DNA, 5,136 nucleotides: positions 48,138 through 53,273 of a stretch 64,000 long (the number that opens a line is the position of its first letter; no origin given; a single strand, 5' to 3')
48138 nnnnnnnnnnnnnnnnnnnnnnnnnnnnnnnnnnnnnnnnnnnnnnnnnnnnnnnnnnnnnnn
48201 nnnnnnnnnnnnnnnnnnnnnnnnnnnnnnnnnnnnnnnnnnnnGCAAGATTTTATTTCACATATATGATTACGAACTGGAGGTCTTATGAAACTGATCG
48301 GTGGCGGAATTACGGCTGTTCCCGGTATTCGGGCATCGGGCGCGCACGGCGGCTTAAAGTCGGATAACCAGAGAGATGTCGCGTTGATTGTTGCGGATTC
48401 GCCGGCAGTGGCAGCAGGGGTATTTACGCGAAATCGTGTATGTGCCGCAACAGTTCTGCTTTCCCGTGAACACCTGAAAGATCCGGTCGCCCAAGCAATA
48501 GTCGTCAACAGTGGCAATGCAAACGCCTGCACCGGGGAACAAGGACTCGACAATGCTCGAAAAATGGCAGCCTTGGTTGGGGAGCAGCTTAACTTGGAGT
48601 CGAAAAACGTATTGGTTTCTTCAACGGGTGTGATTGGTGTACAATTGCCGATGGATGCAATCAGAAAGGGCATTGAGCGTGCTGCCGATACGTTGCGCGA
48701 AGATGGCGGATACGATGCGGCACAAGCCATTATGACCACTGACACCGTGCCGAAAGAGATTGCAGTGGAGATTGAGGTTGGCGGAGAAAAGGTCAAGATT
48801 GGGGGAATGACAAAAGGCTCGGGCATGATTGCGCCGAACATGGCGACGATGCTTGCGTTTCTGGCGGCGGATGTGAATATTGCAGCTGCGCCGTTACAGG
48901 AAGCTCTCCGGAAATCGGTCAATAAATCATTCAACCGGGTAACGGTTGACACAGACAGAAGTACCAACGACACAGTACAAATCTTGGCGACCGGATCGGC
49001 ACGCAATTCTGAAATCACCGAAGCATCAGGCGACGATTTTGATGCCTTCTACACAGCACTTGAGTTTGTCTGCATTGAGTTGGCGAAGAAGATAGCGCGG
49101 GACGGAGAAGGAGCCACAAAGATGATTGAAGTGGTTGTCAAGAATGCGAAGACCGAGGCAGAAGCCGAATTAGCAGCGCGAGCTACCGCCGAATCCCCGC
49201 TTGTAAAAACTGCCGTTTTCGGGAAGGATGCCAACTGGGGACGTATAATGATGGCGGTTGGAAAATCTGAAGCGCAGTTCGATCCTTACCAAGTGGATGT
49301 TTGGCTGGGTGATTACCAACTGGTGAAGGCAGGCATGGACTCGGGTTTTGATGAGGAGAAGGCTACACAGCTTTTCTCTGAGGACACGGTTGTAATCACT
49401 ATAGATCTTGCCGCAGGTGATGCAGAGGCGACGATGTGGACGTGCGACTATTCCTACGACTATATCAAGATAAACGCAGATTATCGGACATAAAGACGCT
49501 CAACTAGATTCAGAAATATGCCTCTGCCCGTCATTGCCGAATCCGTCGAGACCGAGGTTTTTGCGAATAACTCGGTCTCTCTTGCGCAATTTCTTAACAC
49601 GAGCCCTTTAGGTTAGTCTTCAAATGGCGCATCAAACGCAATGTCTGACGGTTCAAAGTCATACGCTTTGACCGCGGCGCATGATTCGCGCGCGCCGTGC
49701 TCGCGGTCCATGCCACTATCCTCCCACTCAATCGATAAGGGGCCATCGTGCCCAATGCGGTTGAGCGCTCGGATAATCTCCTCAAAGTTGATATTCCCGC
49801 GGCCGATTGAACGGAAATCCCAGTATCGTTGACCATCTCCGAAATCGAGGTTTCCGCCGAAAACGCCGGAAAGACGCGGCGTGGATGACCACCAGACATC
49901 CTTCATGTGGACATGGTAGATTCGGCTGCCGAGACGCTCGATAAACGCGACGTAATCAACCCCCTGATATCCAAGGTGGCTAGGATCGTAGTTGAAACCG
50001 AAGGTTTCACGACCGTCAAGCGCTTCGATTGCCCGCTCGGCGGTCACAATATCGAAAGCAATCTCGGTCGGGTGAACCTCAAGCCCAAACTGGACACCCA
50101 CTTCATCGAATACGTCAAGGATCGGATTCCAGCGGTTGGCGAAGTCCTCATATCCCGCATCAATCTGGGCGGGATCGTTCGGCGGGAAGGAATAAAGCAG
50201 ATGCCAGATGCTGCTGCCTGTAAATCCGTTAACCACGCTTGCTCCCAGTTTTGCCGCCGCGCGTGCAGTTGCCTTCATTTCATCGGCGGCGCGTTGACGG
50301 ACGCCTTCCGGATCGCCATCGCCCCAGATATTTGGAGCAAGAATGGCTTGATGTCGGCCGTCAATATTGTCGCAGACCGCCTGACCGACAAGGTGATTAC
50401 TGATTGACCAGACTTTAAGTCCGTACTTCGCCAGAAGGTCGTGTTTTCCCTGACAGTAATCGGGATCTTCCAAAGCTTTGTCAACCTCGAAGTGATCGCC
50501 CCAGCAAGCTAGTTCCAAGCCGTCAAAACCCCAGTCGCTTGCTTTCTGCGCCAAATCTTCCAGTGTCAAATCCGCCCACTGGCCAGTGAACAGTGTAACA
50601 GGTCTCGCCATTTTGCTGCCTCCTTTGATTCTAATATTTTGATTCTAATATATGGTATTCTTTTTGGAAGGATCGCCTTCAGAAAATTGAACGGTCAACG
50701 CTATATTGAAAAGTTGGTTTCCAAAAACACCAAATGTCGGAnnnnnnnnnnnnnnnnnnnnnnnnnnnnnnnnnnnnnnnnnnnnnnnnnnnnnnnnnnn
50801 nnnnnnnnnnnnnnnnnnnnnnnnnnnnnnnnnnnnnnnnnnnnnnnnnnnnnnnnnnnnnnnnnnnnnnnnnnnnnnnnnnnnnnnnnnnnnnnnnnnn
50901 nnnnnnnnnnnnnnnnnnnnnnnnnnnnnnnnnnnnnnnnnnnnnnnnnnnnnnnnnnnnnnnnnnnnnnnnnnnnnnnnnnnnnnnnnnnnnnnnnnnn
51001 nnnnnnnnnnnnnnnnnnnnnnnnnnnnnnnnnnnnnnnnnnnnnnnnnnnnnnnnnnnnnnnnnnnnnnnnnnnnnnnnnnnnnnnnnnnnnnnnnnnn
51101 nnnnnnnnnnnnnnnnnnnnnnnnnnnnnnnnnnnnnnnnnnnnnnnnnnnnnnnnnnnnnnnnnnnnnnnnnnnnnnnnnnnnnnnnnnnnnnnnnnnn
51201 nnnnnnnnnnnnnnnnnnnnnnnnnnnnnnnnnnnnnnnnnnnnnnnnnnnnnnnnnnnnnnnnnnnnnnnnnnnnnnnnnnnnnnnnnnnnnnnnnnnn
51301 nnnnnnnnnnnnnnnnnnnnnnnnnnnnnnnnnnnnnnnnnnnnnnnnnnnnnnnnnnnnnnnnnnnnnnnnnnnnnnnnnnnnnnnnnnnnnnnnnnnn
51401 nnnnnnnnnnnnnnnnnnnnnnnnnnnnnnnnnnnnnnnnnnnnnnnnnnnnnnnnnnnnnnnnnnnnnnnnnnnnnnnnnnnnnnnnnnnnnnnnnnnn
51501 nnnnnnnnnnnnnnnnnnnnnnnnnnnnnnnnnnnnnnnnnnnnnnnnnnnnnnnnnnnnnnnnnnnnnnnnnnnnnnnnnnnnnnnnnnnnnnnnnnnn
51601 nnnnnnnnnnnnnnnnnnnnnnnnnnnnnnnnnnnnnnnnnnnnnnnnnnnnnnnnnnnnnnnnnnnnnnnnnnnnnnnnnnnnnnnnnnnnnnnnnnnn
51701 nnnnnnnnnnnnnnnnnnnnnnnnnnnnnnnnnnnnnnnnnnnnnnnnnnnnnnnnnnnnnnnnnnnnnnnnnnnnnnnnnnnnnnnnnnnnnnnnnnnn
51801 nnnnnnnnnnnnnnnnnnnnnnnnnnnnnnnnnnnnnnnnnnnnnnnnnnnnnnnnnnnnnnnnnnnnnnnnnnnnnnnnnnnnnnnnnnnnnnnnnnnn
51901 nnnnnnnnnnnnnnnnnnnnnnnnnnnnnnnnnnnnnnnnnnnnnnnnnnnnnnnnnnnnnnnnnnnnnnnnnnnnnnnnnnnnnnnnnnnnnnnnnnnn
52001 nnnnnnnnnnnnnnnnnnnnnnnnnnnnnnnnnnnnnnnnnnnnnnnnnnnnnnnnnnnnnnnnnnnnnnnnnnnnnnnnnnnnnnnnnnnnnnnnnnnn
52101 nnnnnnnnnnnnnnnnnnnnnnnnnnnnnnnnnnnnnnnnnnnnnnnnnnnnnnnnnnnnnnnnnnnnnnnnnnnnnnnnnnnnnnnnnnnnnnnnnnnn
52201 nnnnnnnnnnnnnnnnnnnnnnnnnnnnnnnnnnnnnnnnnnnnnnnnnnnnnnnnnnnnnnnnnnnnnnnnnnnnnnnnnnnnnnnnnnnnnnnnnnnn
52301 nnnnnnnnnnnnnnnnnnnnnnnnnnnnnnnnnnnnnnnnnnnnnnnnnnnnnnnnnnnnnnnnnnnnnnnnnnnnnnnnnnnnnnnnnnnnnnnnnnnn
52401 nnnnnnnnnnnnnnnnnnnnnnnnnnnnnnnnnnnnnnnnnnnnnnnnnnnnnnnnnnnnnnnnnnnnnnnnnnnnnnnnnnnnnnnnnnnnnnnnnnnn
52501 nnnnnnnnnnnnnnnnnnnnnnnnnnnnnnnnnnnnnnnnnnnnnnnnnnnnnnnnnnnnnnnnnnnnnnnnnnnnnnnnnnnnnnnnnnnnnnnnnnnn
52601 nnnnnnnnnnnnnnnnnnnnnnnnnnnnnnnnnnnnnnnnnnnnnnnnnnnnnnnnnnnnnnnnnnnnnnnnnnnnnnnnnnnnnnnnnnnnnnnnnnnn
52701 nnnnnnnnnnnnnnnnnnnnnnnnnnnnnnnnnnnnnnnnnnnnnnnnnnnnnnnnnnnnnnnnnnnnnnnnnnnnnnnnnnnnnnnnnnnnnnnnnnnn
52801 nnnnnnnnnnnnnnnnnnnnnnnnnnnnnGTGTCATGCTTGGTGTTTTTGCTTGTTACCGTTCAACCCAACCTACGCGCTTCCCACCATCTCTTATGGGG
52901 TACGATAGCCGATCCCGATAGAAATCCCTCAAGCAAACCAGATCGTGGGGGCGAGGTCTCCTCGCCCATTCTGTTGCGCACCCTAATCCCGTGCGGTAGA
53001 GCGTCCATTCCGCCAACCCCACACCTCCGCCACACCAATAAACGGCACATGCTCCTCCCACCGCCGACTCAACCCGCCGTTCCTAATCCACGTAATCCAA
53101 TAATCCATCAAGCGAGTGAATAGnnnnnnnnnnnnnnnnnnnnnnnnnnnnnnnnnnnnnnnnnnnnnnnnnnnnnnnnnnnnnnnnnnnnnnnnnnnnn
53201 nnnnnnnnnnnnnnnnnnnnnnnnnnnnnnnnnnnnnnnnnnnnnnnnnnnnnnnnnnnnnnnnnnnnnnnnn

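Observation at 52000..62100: Decayed integrative/defence island: integrase, integrase fragment, IS1595, SIR2 gene, repeat-filled spacer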

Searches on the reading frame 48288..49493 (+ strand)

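Call 20: search_protein_families(library=ncbifam, proteins=[window:48288-49493:+], max_evalue=0.001)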
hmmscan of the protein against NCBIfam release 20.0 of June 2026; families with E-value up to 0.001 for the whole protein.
window:48288-49493:+ (401 aa): 2 families
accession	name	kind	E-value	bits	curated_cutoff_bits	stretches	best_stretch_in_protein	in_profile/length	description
NF003802.0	PRK05388.1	equivalog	8e-158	525.2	351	1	7-401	6-400/400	bifunctional glutamate N-acetyltransferase/amino-acid acetyltransferase ArgJ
TIGR00120.1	ArgJ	equivalog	1.9e-149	497.9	298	1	5-401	2-405/405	bifunctional ornithine acetyltransferase/N-acetylglutamate synthase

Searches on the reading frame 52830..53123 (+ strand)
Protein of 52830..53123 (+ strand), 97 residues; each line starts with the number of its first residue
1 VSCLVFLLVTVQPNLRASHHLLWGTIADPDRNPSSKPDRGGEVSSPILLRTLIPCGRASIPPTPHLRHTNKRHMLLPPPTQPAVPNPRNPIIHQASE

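Call 102: search_protein_families(library=pfam, proteins=[window:52830-53123:+], max_evalue=0.001)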
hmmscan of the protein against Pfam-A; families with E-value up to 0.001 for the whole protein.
window:52830-53123:+ (97 aa): 0 families
